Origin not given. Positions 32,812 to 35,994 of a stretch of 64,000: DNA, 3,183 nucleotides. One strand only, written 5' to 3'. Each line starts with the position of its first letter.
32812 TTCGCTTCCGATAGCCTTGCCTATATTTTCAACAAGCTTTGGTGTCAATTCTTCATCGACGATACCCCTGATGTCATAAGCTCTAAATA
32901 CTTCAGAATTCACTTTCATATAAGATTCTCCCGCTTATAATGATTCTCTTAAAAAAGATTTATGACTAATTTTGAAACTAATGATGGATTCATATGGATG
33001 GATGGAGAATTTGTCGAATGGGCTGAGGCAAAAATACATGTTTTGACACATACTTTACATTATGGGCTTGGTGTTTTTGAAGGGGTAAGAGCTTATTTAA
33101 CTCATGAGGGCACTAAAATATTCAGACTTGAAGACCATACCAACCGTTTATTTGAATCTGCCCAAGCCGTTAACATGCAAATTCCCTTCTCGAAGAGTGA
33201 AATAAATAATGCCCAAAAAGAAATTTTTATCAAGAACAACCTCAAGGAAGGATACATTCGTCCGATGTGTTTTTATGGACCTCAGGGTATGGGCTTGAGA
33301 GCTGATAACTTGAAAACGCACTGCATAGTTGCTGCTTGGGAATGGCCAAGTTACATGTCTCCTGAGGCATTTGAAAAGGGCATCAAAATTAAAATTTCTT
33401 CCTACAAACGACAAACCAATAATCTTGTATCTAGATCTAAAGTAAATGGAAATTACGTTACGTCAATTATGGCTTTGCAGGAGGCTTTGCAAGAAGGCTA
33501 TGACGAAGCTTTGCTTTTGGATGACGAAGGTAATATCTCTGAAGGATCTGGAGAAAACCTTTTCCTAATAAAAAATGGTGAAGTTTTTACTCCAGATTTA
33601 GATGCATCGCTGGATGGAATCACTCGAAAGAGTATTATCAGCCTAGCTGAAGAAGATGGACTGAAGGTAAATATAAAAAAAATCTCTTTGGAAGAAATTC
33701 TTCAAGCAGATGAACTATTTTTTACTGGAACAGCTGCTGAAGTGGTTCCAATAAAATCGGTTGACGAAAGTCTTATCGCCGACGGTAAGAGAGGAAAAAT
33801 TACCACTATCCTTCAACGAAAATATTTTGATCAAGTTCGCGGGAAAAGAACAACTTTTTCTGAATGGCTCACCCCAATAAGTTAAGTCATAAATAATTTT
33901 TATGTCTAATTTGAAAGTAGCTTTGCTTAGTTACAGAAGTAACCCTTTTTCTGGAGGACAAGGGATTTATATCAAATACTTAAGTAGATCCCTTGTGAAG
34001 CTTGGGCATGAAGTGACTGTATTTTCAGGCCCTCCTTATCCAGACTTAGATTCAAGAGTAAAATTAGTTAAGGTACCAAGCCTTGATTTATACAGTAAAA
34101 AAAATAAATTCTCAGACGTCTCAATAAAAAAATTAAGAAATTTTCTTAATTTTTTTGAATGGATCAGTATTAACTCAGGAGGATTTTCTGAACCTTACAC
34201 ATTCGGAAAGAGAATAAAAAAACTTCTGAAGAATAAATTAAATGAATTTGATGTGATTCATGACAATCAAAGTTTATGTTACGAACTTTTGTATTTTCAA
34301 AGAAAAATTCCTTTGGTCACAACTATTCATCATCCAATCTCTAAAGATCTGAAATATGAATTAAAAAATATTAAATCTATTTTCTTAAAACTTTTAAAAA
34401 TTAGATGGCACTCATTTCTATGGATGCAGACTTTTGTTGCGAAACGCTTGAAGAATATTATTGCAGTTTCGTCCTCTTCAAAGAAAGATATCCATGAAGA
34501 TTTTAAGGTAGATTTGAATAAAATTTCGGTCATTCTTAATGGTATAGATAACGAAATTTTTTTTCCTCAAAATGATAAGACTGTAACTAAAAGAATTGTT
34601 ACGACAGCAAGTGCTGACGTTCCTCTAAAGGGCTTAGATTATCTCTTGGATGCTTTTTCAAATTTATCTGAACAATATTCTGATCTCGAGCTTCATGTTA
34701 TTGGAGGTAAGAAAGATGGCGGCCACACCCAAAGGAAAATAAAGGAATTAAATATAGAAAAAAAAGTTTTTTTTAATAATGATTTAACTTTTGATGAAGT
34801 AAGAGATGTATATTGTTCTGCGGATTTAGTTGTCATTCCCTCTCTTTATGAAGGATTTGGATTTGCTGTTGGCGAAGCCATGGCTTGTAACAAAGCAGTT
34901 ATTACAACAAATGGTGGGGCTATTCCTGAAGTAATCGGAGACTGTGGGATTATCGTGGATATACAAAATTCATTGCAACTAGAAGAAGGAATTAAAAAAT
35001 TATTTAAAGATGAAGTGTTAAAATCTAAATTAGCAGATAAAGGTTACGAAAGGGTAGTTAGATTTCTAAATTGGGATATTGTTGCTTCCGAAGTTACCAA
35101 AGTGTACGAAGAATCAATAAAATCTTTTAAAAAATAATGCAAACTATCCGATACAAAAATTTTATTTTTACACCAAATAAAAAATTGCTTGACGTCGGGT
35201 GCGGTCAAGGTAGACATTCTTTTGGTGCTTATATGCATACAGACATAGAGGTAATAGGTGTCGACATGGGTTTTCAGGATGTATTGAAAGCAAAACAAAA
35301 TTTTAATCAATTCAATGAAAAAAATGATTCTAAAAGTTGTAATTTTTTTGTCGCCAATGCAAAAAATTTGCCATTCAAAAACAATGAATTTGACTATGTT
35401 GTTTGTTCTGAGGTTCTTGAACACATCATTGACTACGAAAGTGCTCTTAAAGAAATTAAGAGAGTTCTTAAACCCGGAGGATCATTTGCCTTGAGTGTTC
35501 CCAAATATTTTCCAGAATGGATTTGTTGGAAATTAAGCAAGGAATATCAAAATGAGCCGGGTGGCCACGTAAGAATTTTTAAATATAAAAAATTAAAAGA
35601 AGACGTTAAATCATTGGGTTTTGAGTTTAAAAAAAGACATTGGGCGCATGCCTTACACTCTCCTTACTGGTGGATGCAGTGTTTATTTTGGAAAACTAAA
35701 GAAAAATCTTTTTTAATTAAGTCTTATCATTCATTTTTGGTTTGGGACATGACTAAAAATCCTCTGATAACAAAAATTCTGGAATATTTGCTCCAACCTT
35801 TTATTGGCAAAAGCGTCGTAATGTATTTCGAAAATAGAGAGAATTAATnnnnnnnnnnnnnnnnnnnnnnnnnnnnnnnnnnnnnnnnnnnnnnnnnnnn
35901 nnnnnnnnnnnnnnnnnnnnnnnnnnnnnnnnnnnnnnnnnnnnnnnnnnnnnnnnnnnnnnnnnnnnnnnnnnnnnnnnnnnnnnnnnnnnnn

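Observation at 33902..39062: Six-gene glycosyltransferase / methyltransferase / prenyltransferase-like island inserted between ilvE and panBC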

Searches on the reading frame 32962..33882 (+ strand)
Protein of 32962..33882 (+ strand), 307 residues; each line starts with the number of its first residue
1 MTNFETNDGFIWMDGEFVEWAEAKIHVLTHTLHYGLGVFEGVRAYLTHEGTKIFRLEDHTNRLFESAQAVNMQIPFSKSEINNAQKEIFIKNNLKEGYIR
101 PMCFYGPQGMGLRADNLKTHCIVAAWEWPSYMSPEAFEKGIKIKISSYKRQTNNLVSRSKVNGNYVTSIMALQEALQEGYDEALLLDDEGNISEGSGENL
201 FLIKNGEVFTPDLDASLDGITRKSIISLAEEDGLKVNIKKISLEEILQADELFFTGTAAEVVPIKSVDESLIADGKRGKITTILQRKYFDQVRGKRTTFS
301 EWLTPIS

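Call 79: find_related_loci(query=window:32962-33882:+, collection=metagenome_contigs, flank=9000)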
Query window:32962-33882:+ (307 aa) in metagenome_contigs; peptide patterns used: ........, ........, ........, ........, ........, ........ (x = any residue, [..] = any of these).
600 stretches matched a pattern (row limit reached: there are more); 380 encode a relative of the query (tblastn E <= 1e-3); the best 80 are kept; 80 distinct loci.
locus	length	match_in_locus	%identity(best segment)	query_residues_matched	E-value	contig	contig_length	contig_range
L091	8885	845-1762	84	1-306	1e-180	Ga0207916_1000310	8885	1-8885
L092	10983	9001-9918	84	1-306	0e+0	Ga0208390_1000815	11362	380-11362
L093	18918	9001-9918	79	1-306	6e-169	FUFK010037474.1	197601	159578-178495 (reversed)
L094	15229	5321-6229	78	1-303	4e-167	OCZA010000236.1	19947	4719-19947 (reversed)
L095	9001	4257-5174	77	1-306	3e-166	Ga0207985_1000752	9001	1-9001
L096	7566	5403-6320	78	1-306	3e-165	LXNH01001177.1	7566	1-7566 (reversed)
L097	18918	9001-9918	75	1-306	5e-164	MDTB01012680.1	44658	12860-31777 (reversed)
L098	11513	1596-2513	75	1-306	9e-162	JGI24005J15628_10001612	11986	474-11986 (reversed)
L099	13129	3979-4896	71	1-306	1e-149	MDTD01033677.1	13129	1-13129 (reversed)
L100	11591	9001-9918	71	1-306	1e-149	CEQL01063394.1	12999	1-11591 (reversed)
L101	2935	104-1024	72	1-307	1e-156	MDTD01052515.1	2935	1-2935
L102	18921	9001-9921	71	1-307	3e-148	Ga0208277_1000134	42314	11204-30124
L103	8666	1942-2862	72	1-307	3e-148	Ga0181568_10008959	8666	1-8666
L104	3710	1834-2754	71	1-307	1e-152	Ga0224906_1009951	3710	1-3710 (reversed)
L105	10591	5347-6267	71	1-307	9e-147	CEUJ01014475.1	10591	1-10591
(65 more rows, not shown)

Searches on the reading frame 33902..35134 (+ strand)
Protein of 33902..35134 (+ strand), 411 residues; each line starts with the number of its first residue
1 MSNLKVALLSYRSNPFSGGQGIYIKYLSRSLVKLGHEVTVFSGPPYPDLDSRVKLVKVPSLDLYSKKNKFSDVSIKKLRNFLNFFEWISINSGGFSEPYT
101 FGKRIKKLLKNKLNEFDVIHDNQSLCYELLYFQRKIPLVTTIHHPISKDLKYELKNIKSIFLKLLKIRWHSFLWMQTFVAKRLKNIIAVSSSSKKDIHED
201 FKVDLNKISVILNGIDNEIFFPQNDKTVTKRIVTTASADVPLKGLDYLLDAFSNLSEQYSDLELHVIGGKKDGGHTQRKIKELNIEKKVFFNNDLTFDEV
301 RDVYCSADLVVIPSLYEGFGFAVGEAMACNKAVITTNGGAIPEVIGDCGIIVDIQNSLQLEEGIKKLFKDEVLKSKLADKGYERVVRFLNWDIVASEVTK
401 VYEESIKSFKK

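Call 3: search_protein_families(library=pfam, proteins=[window:33902-35134:+], max_evalue=0.01)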
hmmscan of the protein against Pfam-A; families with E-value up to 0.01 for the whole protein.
window:33902-35134:+ (411 aa): 6 families
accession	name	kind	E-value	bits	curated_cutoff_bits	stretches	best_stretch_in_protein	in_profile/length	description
PF00534.26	Glycos_transf_1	-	3.5e-32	111.7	26.4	1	218-383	3-171/172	Glycosyl transferases group 1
PF13692.12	Glyco_trans_1_4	-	7.8e-29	101.2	27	1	230-370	2-142/142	Glycosyl transferases group 1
PF13439.12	Glyco_transf_4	-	7.3e-25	88.4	28.5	1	18-217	2-168/170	Glycosyltransferase Family 4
PF13579.12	Glyco_trans_4_4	-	1.6e-09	38.8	29.7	1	18-214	1-158/158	Glycosyl transferase 4-like domain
PF20706.3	GT4-conflict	-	8.4e-09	35.3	26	1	226-330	194-305/385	Family 4 Glycosyltransferase in conflict systems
PF13524.12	Glyco_trans_1_2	-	0.0014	19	25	1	262-392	15-136/144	Glycosyl transferase-like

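Call 4: search_protein_families(library=ncbifam, proteins=[window:33902-35134:+], max_evalue=0.01)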
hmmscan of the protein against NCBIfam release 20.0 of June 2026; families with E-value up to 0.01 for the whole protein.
window:33902-35134:+ (411 aa): 43 families (the best 25 are shown)
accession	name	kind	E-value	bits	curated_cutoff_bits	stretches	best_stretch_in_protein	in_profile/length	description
TIGR02149.1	glgA_Coryne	subfamily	3.7e-29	102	302.4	1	174-404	136-389/391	glycogen synthase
TIGR03999.1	thiol_BshA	equivalog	4.4e-25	88.4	273.7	1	176-405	138-373/375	N-acetyl-alpha-D-glucosaminyl L-malate synthase BshA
NF041876.1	EPS_EpsE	equivalog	1.9e-23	83.3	400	1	194-390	173-381/389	exopolysaccharide biosynthesis GT4 family glycosyltransferase EpsE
TIGR03449.1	mycothiol_MshA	equivalog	1.1e-22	80.5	462.5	1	183-406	165-404/406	D-inositol-3-phosphate glycosyltransferase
TIGR03088.1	stp2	hypoth_equivalog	1.1e-19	70.7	409.05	1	174-405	128-373/374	TIGR03088 family PEP-CTERM/XrtA system glycosyltransferase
NF041010.1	glycosy_Agl16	equivalog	4e-18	65.4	575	1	161-405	112-351/352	glycosylation protein Agl16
NF038298.1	EPS_HpsO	equivalog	1.6e-17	63.4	575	1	214-404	177-386/388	hormogonium polysaccharide biosynthesis glycosyltransferase HpsO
TIGR04047.1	MSMEG_0565_glyc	hypoth_equivalog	1.6e-16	60.4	259.85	1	183-403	139-372/373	MSMEG_0565 family glycosyltransferase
NF050063.1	ProtGlycPglJ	equivalog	6.8e-16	58.4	500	1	181-394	143-356/363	N-acetylgalactosamine-N,N'-diacetylbacillosaminyl-diphospho-undecaprenol 4-alpha-N-acetylgalactosaminyltransferase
NF053787.1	GlcN_PG_synth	equivalog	1.1e-15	57.3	480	1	189-404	147-358/361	N-acetylglucosaminyl phosphatidylglycerol synthase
NF047684.1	TeichurnBiosyTuaC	equivalog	1.9e-15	56.7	550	1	229-406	218-390/391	teichuronic acid biosynthesis protein TuaC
NF038295.1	EPS_HpsP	equivalog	3.1e-15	56.1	550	1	231-404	208-386/388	hormogonium polysaccharide biosynthesis glycosyltransferase HpsP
NF012028.0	PRK15484.1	subfamily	4.8e-15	55.5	618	1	190-408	146-377/380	lipopolysaccharide N-acetylglucosaminyltransferase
TIGR04063.1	stp3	hypoth_equivalog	5.5e-14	51.9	442.05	1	175-404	150-394/397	TIGR04063 family PEP-CTERM/XrtA system glycosyltransferase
NF038229.1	Glyco4_Geo_Pelo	equivalog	7.3e-14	51.5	400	1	182-404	109-335/338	GPMC system family 4 glycosyltransferase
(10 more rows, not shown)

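Call 8: search_solved_structures(query=window:33902-35134:+, max_evalue=0.00001)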
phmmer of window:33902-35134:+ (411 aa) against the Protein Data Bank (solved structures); distinct sequences matched with E-value up to 0.00001: 52.
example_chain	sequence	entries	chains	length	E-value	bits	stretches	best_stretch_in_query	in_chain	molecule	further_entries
7qsg_A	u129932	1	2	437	9.3e-84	284.9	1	4-406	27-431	D-inositol 3-phosphate glycosyltransferase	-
3c48_A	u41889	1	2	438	1e-17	67.5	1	185-407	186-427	Predicted glycosyltransferases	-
3c4q_A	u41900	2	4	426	1.6e-17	66.8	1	185-407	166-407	Predicted glycosyltransferases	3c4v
6kih_A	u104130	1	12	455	6.4e-15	58.3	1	264-404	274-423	Tll1590 protein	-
5i45_A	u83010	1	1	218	2.3e-14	56.4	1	242-404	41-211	Glycosyl transferases group 1 family protein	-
2jjm_A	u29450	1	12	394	8.4e-14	54.6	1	186-407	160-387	GLYCOSYL TRANSFERASE, GROUP 1 FAMILY PROTEIN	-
3mbo_A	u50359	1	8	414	1.1e-13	54.1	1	186-407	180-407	Glycosyltransferase, group 1 family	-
6tvp_A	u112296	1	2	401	7.4e-13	51.5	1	173-403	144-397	Alpha-maltose-1-phosphate synthase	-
2bis_A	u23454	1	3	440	7.2e-12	48.2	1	239-406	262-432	GLGA GLYCOGEN SYNTHASE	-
3fro_A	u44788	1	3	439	1.6e-11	47.1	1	239-406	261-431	GlgA glycogen synthase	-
5d00_A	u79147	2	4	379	3.1e-11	46.1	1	179-402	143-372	N-acetyl-alpha-D-glucosaminyl L-malate synthase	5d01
3l01_A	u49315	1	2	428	8.1e-11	44.7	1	239-402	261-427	GlgA glycogen synthase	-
6n1x_A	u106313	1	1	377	1.3e-10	44.1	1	186-395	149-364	Glycosyltransferase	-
6d9t_A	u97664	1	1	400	1.3e-10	44.1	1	186-404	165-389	Glycosyl transferase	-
2gej_A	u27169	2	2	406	1.6e-10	43.8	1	232-404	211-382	PHOSPHATIDYLINOSITOL MANNOSYLTRANSFERASE (PimA)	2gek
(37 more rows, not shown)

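Call 39: search_solved_structures(query=window:33902-35134:+, max_evalue=1e-50, show_alignments=1)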
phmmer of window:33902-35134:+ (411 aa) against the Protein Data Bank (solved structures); distinct sequences matched with E-value up to 1e-50: 1.
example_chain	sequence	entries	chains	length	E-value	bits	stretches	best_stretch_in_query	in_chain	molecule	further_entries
7qsg_A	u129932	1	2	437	9.3e-84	284.9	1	4-406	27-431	D-inositol 3-phosphate glycosyltransferase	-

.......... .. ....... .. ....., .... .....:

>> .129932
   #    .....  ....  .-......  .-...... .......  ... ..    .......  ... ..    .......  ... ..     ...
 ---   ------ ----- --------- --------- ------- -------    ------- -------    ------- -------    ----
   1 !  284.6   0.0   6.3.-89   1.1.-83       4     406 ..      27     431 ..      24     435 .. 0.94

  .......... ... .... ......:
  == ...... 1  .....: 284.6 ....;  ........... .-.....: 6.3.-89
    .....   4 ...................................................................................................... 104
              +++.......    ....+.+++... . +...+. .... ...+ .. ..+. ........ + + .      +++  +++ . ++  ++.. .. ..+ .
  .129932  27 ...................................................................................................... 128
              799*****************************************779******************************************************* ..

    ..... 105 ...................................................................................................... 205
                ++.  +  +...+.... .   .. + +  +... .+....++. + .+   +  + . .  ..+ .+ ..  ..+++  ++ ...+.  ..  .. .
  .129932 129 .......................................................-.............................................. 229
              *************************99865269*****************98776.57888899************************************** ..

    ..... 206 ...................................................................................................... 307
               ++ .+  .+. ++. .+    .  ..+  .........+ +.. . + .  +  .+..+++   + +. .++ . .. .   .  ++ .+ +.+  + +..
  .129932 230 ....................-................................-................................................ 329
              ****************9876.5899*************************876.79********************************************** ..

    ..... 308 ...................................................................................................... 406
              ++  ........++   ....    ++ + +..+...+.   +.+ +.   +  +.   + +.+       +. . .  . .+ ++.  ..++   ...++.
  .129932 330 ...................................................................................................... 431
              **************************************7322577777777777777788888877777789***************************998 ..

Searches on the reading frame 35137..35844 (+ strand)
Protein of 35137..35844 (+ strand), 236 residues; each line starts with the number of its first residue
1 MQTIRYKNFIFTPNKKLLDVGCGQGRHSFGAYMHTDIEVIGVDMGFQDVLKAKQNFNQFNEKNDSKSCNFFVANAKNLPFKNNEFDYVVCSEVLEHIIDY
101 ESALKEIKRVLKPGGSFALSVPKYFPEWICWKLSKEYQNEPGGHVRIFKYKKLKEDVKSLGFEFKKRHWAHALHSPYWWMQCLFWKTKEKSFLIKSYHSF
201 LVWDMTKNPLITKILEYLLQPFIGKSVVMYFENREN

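Call 3: search_protein_families(library=pfam, proteins=[window:35137-35844:+], max_evalue=0.01)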
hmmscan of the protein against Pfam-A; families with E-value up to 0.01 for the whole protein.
window:35137-35844:+ (236 aa): 18 families
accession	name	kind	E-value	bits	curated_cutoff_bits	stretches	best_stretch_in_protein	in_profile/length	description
PF13847.12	Methyltransf_31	-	2.2e-23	83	27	1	13-123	3-113/145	Methyltransferase domain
PF08241.18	Methyltransf_11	-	3.8e-23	82.4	21.2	1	18-118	1-94/95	Methyltransferase domain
PF13489.12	Methyltransf_23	-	1.9e-21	76.9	27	1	13-163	22-160/164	Methyltransferase domain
PF13649.12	Methyltransf_25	-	9.4e-20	71.6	27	1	18-115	2-97/97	Methyltransferase domain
PF08242.18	Methyltransf_12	-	2.2e-15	57.6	30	1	18-116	1-97/98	Methyltransferase domain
PF01209.24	Ubie_methyltran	-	3.6e-14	53.1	20.1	1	14-118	48-150/233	ubiE/COQ5 methyltransferase family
PF03141.22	Methyltransf_29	-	4.3e-10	39.2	23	1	15-135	119-224/506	Putative S-adenosyl-L-methionine-dependent methyltransferase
PF06325.19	PrmA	-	9.6e-09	35.6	22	1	12-120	160-259/296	Ribosomal protein L11 methyltransferase (PrmA)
PF02353.26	CMAS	-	2.2e-08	34.2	27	1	11-120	60-165/273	Mycolic acid cyclopropane synthetase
PF01728.25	FtsJ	-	7.7e-05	23.1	24.1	1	7-91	15-98/181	FtsJ-like methyltransferase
PF24675.1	NpmA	-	0.0002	21.2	60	1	14-121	24-138/214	16S rRNA (adenine(1408)-N(1))-methyltransferase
PF05148.21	Methyltransf_8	-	0.00027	21.3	27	0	72-118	110-155/219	Hypothetical methyltransferase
PF08003.17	Methyltransf_9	-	0.00063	19.3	23.8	1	14-119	116-217/315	Protein of unknown function (DUF1698)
PF05175.20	MTS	-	0.0012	18.9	23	1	13-91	31-105/170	Methyltransferase small domain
PF02390.23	Methyltransf_4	-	0.0014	18.5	24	0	15-63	3-52/173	Putative methyltransferase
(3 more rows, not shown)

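Call 4: search_protein_families(library=ncbifam, proteins=[window:35137-35844:+], max_evalue=0.01)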
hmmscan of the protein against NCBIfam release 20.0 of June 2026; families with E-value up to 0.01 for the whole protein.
window:35137-35844:+ (236 aa): 53 families (the best 25 are shown)
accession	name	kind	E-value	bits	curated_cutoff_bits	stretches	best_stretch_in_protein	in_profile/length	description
NF047649.1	MTase_UXPK_star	exception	1.7e-17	63.4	460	1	12-119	76-181/283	methyltransferase/UXPK-star double selenoprotein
NF045667.1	MTase_DVU1556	equivalog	2.8e-17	62.9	155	1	11-120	20-120/213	DVU_1556 family methyltransferase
NF040539.1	AST_met_ArsM_2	exception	8.3e-17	61.9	240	1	4-118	46-162/262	putative arsinothricin biosynthesis methyltransferase ArsM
TIGR01934.1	MenG_MenH_UbiE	subfamily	8.4e-17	61.2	158.35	1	12-119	38-141/223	ubiquinone/menaquinone biosynthesis methyltransferase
NF041537.1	ArsM_AhpD_UU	exception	1.5e-15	56.9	510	1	13-119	76-180/345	arsenite methyltransferase/AhpD domain selenoprotein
TIGR01983.1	UbiG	equivalog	3.4e-15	56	102.95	1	14-120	50-152/228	bifunctional 2-polyprenyl-6-hydroxyphenol methylase/3-demethylubiquinol 3-O-methyltransferase UbiG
NF041536.1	ArsM_DUF2284_UU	exception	8.2e-15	54.1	575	1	15-119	78-180/459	arsenite methyltransferase/DUF2284 domain selenoprotein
NF001244.0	PRK00216.1-5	equivalog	1.3e-14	54.1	216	1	12-118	47-152/236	bifunctional demethylmenaquinone methyltransferase/2-methoxy-6-polyprenyl-1,4-benzoquinol methylase UbiE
NF001243.0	PRK00216.1-4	equivalog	1.7e-13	50.5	235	1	12-117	46-149/237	demethylmenaquinone methyltransferase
NF008823.0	PRK11873.1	subfamily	7.5e-13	48.6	263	1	15-120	79-182/272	arsenite methyltransferase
TIGR02072.1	BioC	equivalog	3.3e-12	46.7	184.95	1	6-121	29-134/244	malonyl-ACP O-methyltransferase BioC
TIGR04345.1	ovoA_Cterm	equivalog_domain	3.9e-12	46.2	170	1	55-123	105-173/242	putative 4-mercaptohistidine N1-methyltransferase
TIGR02752.1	MenG_heptapren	equivalog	4.2e-12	46.1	419.85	1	14-118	46-148/231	demethylmenaquinone methyltransferase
NF052510.1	methyltran_MpqE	exception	1.1e-10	41.4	335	1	12-117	45-149/234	methyl-plastoquinone biosynthesis methyltransferase MpqE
NF001242.0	PRK00216.1-3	equivalog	1.3e-10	41.1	351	1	14-118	71-174/258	bifunctional demethylmenaquinone methyltransferase/2-methoxy-6-polyprenyl-1,4-benzoquinol methylase UbiE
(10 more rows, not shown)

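Call 7: search_solved_structures(query=window:35137-35844:+, max_evalue=0.00001)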
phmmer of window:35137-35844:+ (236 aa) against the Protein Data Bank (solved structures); distinct sequences matched with E-value up to 0.00001: 28.
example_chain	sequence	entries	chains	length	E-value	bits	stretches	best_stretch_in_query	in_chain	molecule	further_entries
3mgg_A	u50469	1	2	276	2.5e-17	66.6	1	5-118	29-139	Methyltransferase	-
1ve3_A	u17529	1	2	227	1.7e-11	47.5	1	15-119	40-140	hypothetical protein PH0226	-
6uak_A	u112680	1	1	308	8.7e-11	45.2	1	13-119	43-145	SAM dependent methyltransferase LahSB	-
3bus_A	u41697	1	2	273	1.1e-10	44.8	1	15-120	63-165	Methyltransferase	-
1xxl_A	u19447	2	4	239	3.4e-10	43.2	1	15-127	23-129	YcgJ protein | ycgJ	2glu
5wp5_A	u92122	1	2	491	1.2e-09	41.5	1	11-118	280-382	Phosphomethylethanolamine N-methyltransferase 2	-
4kdc_A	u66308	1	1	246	8.1e-09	38.7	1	14-138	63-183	3-demethylubiquinone-9 3-methyltransferase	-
1vl5_A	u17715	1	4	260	8.6e-09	38.7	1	13-190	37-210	unknown conserved protein BH2331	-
5wp4_A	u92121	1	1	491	9.9e-09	38.5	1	11-121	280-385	Phosphoethanolamine N-methyltransferase 1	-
4pne_A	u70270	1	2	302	1.2e-08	38.2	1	14-163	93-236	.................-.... protein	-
8zc8_A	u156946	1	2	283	1.3e-08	38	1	15-120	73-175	MitM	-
21zq_A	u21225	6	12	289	1.4e-08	38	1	15-120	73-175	MitM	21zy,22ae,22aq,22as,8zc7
5gm1_A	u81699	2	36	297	1.9e-08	37.5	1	15-118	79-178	O-methylransferase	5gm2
7v6h_A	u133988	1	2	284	2.9e-08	36.9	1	11-120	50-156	Cyclopropane fatty-acyl-phospholipid synthase-like methyltransferase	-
4ine_A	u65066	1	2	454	3e-08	36.9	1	10-120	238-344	Protein PMT-2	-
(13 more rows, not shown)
